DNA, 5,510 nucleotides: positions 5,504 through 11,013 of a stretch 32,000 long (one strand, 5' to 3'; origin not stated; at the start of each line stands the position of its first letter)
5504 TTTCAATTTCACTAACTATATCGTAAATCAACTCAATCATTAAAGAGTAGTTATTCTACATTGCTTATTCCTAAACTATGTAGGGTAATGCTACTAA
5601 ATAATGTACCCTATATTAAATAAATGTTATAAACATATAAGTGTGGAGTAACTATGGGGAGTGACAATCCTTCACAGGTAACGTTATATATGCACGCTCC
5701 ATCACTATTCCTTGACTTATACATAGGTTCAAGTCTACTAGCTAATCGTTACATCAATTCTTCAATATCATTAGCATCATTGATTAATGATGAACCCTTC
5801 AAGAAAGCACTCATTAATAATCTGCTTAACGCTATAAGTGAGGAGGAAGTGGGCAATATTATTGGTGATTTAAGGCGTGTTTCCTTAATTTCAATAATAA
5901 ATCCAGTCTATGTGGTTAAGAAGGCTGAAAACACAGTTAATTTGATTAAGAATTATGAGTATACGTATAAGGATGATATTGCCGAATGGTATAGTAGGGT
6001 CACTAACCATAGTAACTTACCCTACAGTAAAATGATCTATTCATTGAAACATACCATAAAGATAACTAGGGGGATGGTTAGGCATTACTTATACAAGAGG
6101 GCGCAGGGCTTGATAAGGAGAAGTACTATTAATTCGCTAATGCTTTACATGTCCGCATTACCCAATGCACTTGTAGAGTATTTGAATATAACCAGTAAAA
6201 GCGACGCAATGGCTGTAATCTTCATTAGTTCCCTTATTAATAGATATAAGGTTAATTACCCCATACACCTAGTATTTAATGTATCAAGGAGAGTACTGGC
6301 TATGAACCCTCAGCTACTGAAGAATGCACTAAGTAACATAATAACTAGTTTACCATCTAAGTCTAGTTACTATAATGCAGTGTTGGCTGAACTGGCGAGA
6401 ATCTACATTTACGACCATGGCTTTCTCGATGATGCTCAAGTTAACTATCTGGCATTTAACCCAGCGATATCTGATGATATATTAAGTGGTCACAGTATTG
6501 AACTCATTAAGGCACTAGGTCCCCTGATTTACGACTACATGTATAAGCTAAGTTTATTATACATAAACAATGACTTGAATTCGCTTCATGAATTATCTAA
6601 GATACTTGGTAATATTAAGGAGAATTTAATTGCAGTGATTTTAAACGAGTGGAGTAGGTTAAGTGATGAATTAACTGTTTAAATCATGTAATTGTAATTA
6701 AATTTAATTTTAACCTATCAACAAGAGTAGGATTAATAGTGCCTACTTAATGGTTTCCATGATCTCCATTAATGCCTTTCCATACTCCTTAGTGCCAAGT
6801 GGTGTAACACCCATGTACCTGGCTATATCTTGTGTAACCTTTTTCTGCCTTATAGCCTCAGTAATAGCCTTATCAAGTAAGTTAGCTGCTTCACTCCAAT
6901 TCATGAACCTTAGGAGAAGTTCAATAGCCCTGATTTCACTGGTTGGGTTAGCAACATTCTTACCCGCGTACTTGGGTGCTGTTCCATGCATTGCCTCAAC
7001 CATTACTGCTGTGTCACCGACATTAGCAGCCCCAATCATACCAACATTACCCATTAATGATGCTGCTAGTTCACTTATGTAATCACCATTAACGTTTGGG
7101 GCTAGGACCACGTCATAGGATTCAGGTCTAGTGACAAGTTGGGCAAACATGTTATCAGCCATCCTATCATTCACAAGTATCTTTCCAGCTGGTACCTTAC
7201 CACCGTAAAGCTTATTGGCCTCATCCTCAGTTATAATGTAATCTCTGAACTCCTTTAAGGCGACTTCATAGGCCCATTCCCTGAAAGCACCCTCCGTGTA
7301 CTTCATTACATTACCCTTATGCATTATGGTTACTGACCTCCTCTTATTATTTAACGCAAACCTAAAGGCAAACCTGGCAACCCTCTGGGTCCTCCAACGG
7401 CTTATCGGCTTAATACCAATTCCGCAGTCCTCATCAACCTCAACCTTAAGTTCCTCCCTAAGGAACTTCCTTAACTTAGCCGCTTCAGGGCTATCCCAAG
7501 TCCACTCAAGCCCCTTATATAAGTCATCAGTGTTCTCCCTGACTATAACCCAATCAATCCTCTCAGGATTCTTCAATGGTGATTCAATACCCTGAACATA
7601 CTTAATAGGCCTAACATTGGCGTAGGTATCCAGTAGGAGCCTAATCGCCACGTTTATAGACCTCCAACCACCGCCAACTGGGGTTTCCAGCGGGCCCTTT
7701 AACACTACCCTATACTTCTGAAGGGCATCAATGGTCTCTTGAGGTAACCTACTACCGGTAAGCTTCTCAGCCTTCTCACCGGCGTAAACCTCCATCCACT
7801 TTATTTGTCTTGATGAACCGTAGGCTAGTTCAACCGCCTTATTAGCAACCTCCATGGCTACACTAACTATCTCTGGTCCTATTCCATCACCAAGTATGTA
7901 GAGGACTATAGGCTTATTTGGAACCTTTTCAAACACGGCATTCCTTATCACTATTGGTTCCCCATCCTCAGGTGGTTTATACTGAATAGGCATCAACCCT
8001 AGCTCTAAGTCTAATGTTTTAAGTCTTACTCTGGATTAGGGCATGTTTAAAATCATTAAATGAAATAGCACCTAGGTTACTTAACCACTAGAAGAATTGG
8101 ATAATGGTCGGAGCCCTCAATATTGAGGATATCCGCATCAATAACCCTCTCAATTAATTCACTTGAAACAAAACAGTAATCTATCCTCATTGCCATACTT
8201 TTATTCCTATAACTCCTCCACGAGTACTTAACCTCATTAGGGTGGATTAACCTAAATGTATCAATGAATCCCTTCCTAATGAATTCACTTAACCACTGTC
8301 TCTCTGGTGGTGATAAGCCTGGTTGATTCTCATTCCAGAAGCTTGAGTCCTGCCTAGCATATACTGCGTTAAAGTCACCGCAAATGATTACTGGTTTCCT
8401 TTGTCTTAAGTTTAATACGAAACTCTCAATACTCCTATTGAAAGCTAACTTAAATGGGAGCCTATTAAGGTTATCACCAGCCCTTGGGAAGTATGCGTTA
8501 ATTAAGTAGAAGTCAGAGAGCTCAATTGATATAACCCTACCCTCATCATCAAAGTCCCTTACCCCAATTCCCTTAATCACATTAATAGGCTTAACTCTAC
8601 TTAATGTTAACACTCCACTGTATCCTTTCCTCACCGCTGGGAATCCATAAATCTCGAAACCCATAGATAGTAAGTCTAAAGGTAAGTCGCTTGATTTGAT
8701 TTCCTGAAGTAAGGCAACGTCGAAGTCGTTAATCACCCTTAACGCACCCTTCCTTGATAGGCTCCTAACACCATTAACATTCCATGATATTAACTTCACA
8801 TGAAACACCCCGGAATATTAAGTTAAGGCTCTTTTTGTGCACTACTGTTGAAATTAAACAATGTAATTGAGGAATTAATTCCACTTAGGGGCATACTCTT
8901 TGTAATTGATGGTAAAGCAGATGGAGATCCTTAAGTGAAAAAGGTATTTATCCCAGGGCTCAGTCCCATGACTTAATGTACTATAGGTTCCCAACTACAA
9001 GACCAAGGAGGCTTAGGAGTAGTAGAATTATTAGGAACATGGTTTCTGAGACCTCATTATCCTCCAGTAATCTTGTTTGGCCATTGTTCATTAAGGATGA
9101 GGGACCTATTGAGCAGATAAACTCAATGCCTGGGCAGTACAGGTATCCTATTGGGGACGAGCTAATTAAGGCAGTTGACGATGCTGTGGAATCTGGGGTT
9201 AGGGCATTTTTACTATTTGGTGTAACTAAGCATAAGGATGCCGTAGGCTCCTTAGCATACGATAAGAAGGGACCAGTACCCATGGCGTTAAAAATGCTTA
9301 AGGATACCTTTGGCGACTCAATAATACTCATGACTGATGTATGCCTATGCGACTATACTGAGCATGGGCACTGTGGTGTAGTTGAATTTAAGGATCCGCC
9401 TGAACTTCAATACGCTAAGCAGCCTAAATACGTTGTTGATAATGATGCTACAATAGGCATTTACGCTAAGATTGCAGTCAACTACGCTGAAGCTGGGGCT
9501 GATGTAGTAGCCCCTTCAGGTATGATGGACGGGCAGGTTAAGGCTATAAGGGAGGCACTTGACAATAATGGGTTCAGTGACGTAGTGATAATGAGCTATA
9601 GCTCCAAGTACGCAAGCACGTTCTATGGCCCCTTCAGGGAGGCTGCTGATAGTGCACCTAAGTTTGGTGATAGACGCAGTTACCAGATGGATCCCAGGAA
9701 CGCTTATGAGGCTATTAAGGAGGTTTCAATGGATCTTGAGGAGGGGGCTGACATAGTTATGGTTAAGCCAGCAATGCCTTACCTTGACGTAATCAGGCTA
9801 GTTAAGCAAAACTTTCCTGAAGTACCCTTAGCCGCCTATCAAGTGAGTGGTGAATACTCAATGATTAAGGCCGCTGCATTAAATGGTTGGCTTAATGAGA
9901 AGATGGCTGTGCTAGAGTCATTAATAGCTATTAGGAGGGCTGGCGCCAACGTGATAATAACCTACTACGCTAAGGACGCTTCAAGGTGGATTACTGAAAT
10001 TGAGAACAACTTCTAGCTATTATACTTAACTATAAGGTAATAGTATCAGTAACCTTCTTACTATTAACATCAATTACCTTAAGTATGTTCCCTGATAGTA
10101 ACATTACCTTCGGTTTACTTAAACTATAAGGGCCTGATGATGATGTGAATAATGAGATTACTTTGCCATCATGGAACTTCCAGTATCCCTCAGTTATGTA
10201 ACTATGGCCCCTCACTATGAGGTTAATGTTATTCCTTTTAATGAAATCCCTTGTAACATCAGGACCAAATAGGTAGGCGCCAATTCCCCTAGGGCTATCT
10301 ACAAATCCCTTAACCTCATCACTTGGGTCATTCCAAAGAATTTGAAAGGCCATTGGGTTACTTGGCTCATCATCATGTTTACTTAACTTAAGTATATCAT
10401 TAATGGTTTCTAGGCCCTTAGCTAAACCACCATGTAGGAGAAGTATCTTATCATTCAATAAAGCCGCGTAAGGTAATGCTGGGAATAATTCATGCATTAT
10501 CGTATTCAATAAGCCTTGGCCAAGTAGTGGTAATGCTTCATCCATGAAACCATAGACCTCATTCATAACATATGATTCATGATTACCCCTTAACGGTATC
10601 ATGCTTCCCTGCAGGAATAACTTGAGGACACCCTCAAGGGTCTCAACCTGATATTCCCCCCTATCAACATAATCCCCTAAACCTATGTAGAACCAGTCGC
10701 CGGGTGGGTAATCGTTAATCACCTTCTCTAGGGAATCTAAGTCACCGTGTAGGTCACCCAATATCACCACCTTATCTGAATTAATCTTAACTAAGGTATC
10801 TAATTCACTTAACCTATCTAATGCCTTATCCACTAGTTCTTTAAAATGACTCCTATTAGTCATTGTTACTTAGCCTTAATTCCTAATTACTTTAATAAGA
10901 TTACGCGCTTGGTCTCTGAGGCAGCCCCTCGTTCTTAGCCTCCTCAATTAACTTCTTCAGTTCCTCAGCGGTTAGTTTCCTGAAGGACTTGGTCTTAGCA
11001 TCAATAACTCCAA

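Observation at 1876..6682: Orphan three-gene membrane module: giant polytopic protein, ATGA-coupled 2-TM partner, divergent soluble helical protein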

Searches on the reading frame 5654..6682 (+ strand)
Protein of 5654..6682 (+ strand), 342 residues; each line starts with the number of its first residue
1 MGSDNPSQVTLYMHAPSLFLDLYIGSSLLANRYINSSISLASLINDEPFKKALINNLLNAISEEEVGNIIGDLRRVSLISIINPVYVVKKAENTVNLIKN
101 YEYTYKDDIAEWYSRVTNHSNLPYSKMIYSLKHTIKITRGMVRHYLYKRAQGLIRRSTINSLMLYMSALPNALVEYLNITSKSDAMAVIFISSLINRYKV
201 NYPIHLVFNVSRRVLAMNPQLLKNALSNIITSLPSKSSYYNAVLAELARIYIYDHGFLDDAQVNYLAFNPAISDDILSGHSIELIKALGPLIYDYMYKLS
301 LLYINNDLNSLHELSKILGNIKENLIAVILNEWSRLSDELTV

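Call 3: search_protein_families(library=pfam, proteins=[window:5654-6682:+], max_evalue=1)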
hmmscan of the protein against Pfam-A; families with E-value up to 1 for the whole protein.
window:5654-6682:+ (342 aa): 4 families
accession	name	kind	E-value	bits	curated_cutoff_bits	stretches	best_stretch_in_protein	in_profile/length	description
PF11693.13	DUF2990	-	0.046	14.3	21.1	1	103-120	18-35/63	Protein of unknown function (DUF2990)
PF13047.11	DUF3907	-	0.064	13.7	27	1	215-263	13-61/147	Protein of unknown function (DUF3907)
PF09702.15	Cas_Csa5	-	0.086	13.7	23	1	52-106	13-68/101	CRISPR-associated protein (Cas_Csa5)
PF00897.23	Orbi_VP7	-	0.13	11.6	25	1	130-211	257-334/350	Orbivirus inner capsid protein VP7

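Call 4: search_protein_families(library=ncbifam, proteins=[window:5654-6682:+], max_evalue=1)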
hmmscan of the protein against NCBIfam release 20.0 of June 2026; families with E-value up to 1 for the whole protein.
window:5654-6682:+ (342 aa): 0 families

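Call 5: search_protein_families(library=phrogs, proteins=[window:5654-6682:+], max_evalue=1)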
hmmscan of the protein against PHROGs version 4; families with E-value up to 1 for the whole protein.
window:5654-6682:+ (342 aa): 0 families

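Call 8: find_homologous_proteins(query=window:5654-6682:+, max_evalue=0.001)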
Query window:5654-6682:+ (342 aa): 4 proteins with E <= 0.001 among 3938 candidates.
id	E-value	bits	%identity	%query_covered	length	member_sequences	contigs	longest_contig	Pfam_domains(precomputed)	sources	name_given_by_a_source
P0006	2.3e-203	693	95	100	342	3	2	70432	-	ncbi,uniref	ncbi:MAG: hypothetical protein ACP5L1_07720 [Caldivirga sp.]|uniref:hypothetical protein n=1 Tax=Cal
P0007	6.8e-157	540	75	99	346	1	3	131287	-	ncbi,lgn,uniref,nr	ncbi:hypothetical protein [Caldivirga sp. UBA161]|uniref:hypothetical protein n=1 Tax=Caldivirga sp.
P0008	7.9e-157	540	75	100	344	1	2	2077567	-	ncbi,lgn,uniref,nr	ncbi:hypothetical protein [Caldivirga maquilingensis]|uniref:Uncharacterized protein n=1 Tax=Caldivi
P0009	1.6e-109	385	55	99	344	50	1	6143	-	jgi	-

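Call 14: find_encoding_contigs(protein=P0009, flank=10000, max_places=3)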
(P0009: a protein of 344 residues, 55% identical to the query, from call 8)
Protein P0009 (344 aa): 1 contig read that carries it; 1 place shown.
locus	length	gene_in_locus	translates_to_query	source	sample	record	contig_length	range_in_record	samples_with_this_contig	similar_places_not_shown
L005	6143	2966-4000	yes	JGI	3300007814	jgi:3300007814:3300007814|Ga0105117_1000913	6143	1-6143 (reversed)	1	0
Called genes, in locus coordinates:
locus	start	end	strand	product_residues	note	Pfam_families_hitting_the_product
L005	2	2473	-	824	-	?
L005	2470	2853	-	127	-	-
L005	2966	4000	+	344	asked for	-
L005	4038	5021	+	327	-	PF22451:NirdL-like_HTH, PF17805:AsnC_trans_reg2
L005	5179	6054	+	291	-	PF02655:ATP-grasp_3, PF08443:RimK, PF02955:GSH-S_ATP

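Call 74: search_solved_structures(query=A7, max_evalue=10, show_alignments=2)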
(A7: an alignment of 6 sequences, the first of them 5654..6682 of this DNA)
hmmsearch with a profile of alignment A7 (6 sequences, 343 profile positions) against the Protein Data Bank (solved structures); distinct sequences matched with E-value up to 10: 4.
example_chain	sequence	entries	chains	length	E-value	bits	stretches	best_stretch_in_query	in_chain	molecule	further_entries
6ch3_B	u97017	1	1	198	0.079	15.6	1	270-323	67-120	Flagellar secretion chaperone FliS,Flagellin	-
3eg5_B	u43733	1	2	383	0.34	13.5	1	134-192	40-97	Protein diaphanous homolog 1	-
1z2c_B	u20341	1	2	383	0.7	12.5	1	134-175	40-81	Diaphanous protein homolog 1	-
8w6e_A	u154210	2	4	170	0.78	12.3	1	65-118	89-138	HBC599 in complex with wFAP1.1 | wFAP1.1 structure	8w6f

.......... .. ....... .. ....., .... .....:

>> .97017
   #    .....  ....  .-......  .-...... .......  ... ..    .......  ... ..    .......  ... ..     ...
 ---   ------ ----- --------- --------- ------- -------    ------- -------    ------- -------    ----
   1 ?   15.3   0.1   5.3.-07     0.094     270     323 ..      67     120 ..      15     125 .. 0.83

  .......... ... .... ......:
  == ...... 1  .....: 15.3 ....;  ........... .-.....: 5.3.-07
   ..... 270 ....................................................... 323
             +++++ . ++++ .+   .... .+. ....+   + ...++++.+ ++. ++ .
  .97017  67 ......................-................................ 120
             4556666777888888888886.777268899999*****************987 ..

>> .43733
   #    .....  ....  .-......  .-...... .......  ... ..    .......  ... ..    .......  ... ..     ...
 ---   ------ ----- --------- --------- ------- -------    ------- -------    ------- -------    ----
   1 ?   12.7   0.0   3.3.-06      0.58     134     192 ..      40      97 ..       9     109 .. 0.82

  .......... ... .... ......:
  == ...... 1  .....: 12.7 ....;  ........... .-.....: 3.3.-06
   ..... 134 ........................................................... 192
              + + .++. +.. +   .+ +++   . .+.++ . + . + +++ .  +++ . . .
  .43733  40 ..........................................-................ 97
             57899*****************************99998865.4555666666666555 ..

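Call 75: search_protein_families(library=padloc, proteins=[window:5654-6682:+], max_evalue=1)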
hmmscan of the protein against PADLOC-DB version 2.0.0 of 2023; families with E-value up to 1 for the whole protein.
window:5654-6682:+ (342 aa): 0 families

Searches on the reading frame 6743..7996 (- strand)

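Call 91: search_protein_families(library=pfam, proteins=[window:6743-7996:-], max_evalue=0.00001)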
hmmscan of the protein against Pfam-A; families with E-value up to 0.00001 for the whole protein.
window:6743-7996:- (417 aa): 1 family
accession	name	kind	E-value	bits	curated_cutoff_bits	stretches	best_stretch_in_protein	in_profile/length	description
PF00180.25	Iso_dh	-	4e-88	296.4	27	1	31-408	2-347/348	Isocitrate/isopropylmalate dehydrogenase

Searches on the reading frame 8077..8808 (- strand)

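Call 91: search_protein_families(library=pfam, proteins=[window:8077-8808:-], max_evalue=0.00001)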
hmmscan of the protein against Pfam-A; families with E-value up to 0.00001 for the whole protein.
window:8077-8808:- (243 aa): 2 families
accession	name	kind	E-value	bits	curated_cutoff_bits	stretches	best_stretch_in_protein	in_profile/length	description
PF03372.29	Exo_endo_phos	-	2.1e-22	80.4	24.5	1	7-235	1-225/225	Endonuclease/Exonuclease/phosphatase family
PF14529.12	Exo_endo_phos_2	-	1.9e-06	28.1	27.4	1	102-238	3-116/117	Endonuclease-reverse transcriptase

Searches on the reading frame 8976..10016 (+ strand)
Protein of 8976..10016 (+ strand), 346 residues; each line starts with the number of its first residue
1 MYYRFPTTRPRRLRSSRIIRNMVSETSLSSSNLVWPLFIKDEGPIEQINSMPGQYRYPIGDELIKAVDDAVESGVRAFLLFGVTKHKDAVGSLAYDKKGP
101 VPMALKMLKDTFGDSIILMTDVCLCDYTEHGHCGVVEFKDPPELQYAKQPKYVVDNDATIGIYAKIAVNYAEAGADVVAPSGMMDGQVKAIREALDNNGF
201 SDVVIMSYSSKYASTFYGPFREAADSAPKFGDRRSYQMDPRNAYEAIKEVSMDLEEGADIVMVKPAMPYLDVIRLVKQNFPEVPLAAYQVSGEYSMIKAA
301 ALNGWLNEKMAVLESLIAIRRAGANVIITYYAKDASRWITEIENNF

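Call 91: search_protein_families(library=pfam, proteins=[window:8976-10016:+], max_evalue=0.00001)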
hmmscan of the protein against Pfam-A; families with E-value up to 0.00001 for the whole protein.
window:8976-10016:+ (346 aa): 1 family
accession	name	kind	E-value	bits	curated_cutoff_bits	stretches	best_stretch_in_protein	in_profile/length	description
PF00490.27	ALAD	-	2.4e-140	467.6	24.6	1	8-338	2-317/317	Delta-aminolevulinic acid dehydratase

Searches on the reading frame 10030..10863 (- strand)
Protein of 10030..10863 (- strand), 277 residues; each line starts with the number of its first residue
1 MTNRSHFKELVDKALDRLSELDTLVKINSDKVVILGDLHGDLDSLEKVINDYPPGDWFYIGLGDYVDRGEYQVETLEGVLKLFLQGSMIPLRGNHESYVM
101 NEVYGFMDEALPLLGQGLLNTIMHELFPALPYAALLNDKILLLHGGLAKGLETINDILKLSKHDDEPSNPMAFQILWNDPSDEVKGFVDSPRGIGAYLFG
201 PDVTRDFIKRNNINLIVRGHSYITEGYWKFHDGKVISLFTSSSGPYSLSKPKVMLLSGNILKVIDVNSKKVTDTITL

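Call 71: search_protein_families(library=pfam, proteins=[window:10030-10863:-], max_evalue=0.001)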
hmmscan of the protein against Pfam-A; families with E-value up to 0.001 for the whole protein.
window:10030-10863:- (277 aa): 1 family
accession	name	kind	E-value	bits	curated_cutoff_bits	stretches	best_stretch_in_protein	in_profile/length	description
PF00149.33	Metallophos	-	7.3e-30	105.3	21.5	1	31-221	2-188/191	Calcineurin-like phosphoesterase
